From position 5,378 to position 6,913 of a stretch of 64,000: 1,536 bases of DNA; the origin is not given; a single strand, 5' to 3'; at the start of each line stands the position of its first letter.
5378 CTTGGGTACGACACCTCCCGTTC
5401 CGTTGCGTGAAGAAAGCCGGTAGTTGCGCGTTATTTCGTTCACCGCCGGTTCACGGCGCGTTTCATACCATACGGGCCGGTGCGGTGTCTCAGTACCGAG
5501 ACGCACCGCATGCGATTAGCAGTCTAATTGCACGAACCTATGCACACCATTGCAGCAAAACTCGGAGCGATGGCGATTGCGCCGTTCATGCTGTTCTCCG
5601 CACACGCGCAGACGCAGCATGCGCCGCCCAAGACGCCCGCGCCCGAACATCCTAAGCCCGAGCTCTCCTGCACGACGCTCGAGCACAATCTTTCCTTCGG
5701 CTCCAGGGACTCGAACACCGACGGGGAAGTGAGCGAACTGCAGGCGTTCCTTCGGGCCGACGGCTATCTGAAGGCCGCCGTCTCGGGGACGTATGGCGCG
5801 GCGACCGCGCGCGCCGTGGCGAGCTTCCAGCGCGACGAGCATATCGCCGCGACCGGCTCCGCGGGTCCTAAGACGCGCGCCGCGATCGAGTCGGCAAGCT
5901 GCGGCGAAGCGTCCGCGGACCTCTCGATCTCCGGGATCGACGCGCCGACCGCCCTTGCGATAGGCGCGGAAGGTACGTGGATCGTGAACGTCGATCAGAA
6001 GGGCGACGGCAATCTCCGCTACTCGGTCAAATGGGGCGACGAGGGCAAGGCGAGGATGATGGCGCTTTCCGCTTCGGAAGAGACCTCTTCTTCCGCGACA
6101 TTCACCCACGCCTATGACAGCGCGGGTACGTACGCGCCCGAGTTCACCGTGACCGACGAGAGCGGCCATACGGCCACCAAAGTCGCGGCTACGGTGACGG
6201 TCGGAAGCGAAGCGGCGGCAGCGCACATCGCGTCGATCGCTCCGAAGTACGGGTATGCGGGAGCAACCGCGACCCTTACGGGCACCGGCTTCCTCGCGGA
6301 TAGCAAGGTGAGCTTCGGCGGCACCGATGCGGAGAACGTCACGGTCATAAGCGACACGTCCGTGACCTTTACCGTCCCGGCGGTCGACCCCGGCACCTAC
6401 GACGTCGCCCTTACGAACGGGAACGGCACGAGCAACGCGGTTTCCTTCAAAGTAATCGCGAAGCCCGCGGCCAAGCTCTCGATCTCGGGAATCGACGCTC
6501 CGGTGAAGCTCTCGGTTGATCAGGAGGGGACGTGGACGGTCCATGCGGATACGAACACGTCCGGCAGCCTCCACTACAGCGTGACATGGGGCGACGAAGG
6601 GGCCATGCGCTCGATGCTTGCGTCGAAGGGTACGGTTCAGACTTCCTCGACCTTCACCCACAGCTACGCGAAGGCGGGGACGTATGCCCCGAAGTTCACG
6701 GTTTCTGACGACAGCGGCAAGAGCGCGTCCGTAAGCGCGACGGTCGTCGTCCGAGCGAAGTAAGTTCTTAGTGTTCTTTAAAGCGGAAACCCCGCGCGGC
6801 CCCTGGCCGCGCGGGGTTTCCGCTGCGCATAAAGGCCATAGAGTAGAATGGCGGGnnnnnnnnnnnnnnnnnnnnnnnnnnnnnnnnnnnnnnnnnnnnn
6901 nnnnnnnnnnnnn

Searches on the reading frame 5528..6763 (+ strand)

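Call 15: search_protein_families(library=pfam, proteins=[window:5528-6763:+], max_evalue=0.00001)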
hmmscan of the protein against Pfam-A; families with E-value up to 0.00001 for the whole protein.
window:5528-6763:+ (411 aa): 4 families
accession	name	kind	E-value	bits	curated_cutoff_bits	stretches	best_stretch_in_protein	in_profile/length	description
PF18911.6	PKD_4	-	3e-13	50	27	1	152-225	23-85/85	PKD domain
PF01471.23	PG_binding_1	-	3.7e-13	49.9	23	1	65-120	2-57/57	Putative peptidoglycan binding domain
PF01833.30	TIG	-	3.8e-12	46.5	20.9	1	233-308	2-83/84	IPT/TIG domain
PF00801.26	PKD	-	3.4e-10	40.2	23.5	0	354-403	34-76/80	PKD domain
